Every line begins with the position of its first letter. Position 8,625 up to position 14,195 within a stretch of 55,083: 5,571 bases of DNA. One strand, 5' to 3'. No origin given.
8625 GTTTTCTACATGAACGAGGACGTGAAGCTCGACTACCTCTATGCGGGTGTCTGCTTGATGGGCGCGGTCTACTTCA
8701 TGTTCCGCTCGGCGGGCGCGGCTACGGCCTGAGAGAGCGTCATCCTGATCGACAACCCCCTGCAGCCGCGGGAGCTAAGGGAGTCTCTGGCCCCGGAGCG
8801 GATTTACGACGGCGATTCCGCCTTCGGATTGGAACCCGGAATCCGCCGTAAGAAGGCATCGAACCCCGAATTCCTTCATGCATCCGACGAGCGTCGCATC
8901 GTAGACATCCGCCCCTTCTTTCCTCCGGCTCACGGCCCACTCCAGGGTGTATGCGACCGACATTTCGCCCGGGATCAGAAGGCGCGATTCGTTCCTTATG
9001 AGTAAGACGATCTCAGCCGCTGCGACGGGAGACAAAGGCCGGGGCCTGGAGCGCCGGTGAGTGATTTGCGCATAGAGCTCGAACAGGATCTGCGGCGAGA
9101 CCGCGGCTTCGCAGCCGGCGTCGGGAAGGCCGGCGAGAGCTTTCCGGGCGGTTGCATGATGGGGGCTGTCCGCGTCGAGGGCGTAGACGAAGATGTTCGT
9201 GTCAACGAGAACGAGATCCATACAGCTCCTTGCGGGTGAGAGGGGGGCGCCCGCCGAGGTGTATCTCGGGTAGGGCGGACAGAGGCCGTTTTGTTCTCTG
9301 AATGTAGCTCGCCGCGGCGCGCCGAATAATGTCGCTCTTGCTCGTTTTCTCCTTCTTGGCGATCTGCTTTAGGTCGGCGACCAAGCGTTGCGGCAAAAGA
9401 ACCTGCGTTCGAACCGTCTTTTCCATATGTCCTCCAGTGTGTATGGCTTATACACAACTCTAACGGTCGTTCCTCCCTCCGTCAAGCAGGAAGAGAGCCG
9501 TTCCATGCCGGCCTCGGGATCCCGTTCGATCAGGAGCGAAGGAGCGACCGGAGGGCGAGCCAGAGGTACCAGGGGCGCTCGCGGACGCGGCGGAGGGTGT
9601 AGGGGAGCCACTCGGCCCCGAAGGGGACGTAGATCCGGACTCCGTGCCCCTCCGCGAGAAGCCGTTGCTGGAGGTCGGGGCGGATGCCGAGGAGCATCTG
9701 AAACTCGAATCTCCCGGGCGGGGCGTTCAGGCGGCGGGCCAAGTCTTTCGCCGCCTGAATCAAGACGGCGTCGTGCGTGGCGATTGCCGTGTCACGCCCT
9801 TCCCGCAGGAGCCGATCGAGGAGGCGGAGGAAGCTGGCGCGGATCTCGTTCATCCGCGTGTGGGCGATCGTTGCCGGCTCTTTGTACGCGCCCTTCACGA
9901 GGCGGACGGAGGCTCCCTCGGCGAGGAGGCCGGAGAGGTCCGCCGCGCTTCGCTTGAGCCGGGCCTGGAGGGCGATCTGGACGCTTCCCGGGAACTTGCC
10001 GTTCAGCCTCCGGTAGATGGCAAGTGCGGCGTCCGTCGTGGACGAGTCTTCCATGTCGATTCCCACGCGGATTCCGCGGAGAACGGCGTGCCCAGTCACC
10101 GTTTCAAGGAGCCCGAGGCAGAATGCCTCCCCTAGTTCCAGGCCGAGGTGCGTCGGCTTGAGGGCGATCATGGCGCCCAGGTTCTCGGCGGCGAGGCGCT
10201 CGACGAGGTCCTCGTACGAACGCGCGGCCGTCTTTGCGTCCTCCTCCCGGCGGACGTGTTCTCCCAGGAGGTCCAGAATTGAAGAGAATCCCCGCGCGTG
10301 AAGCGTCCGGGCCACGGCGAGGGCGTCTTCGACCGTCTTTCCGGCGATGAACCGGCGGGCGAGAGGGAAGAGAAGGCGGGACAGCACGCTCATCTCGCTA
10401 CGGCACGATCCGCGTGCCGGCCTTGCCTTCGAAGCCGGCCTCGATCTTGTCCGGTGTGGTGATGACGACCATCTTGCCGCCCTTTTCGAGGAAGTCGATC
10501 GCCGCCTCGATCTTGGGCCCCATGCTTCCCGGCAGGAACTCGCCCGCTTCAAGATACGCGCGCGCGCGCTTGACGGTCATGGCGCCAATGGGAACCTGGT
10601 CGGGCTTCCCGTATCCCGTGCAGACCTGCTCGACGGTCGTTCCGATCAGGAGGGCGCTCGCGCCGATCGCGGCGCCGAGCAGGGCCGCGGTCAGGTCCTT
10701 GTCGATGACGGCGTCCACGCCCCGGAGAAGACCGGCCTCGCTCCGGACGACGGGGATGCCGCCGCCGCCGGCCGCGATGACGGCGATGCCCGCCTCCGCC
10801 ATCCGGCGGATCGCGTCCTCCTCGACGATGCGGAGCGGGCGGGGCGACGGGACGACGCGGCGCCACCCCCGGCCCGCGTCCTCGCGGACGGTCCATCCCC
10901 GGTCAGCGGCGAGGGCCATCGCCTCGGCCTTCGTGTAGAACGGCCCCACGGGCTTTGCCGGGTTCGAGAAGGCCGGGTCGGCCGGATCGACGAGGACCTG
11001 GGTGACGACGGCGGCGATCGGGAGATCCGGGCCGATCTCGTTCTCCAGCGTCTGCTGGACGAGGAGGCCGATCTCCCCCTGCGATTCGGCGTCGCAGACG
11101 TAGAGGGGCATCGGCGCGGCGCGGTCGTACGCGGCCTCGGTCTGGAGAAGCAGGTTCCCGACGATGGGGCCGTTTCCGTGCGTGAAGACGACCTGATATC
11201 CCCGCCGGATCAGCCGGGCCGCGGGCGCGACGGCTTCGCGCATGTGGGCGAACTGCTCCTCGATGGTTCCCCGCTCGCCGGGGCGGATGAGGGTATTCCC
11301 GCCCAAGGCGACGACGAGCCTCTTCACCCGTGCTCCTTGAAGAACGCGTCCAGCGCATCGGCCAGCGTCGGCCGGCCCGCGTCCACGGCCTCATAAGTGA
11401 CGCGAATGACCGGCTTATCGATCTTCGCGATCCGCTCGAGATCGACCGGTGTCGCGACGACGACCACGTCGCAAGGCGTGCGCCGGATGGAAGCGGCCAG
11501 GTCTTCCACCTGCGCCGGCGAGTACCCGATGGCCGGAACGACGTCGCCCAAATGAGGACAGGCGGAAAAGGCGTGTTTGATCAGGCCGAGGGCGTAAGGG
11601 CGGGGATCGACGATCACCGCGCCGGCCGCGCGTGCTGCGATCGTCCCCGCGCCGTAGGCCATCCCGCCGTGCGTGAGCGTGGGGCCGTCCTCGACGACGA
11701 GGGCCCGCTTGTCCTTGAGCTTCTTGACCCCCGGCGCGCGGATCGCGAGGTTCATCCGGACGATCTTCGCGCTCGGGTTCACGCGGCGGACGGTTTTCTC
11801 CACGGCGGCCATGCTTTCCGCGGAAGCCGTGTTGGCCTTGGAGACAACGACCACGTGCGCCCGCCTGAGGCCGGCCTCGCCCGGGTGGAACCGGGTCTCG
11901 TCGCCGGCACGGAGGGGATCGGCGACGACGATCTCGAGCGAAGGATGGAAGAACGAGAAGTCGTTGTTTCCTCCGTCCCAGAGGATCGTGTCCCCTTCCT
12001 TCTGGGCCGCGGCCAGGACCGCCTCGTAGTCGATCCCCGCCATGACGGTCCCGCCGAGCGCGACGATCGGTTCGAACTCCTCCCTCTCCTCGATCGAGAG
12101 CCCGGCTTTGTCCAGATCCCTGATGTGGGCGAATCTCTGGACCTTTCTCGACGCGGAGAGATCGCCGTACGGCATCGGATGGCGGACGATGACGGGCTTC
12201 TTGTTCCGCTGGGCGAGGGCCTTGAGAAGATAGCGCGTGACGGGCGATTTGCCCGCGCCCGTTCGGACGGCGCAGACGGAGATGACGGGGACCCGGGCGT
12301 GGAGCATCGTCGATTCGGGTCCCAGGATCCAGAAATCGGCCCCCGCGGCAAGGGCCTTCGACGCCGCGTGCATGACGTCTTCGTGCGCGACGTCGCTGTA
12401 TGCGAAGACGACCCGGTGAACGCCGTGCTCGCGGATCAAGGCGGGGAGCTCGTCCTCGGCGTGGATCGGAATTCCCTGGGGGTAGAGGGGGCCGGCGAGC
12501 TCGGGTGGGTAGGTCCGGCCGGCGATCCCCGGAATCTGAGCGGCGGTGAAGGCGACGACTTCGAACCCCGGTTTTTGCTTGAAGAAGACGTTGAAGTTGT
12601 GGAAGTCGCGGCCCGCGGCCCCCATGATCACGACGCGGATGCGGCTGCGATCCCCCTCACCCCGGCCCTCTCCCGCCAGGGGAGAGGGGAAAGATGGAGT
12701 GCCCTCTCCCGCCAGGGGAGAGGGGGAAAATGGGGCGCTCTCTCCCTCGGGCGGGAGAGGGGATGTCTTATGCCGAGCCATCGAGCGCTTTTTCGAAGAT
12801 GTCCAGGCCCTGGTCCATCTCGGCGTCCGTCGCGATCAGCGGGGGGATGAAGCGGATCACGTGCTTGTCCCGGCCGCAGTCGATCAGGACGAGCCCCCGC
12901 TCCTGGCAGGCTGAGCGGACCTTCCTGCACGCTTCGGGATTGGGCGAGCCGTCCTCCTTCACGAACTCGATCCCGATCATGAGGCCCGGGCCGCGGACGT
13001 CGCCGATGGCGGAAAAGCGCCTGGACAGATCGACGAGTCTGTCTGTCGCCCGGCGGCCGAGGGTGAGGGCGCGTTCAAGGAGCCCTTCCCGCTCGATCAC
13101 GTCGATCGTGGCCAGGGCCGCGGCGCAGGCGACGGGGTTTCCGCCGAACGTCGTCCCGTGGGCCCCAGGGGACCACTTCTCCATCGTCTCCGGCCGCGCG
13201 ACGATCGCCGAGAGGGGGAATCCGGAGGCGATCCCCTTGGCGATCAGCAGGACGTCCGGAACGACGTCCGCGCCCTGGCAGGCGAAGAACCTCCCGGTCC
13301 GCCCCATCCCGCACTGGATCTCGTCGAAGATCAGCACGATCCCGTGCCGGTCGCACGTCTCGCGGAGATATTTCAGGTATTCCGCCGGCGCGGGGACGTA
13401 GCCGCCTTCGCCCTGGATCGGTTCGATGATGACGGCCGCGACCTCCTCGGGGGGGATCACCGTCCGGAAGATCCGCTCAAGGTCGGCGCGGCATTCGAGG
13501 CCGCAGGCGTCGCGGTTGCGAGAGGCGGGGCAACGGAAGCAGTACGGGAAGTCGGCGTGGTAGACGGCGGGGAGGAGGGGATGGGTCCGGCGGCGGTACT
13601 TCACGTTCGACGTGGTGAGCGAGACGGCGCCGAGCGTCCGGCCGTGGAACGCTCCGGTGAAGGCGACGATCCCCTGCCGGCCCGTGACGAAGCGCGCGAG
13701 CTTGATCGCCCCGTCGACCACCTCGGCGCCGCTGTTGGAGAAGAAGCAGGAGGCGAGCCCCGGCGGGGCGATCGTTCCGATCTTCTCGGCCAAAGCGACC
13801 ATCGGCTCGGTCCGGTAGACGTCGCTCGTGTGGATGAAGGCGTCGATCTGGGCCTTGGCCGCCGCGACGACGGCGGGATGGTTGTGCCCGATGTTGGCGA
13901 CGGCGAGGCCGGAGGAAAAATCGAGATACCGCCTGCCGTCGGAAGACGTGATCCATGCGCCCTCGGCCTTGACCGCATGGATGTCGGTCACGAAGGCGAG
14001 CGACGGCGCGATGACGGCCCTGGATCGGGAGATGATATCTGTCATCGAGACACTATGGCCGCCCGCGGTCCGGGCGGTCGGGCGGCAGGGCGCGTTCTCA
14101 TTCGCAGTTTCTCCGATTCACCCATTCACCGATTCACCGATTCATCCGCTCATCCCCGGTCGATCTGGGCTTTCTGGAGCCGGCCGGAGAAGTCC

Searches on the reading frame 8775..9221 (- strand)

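Call 11: search_protein_families(library=pfam, proteins=[window:8775-9221:-])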
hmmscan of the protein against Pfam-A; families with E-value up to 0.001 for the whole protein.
window:8775-9221:- (148 aa): 2 families
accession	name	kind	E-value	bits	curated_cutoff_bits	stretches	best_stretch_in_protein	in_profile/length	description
PF01850.27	PIN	-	2.8e-12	47.7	23.6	1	4-131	1-115/120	PIN domain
PF13470.12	PIN_3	-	5.3e-08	34.1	27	1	4-127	2-113/115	PIN domain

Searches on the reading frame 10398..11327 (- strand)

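Call 11: search_protein_families(library=pfam, proteins=[window:10398-11327:-])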
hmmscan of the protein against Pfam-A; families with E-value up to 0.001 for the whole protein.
window:10398-11327:- (309 aa): 1 family
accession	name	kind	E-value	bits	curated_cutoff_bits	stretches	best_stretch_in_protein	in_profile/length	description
PF00696.33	AA_kinase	-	4.3e-26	92.5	24.9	1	2-290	1-233/234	Amino acid kinase family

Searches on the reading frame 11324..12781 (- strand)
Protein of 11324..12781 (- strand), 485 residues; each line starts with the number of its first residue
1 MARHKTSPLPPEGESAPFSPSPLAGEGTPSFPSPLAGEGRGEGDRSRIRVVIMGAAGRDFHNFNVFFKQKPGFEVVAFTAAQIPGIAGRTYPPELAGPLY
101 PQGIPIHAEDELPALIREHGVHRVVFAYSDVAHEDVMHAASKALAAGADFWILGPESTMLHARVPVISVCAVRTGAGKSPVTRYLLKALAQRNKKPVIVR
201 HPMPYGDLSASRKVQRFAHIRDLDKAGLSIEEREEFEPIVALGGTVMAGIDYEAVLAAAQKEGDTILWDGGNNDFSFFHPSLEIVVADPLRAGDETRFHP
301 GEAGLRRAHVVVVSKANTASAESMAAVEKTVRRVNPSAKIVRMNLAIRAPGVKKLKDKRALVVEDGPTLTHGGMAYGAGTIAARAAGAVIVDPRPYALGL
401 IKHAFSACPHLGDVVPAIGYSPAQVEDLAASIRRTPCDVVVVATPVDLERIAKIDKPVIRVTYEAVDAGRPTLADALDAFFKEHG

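Call 11: search_protein_families(library=pfam, proteins=[window:11324-12781:-])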
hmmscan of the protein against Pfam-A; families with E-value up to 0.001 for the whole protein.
window:11324-12781:- (485 aa): 1 family
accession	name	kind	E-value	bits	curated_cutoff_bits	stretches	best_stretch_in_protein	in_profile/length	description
PF02606.20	LpxK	-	1.6e-05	24.6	27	1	160-348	31-212/328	Tetraacyldisaccharide-1-P 4'-kinase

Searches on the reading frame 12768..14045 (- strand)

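Call 11: search_protein_families(library=pfam, proteins=[window:12768-14045:-])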
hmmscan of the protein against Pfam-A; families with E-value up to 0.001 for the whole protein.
window:12768-14045:- (425 aa): 1 family
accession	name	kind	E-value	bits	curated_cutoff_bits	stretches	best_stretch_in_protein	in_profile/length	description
PF00202.27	Aminotran_3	-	8.5e-127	423.6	30.5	1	22-421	11-403/403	Aminotransferase class-III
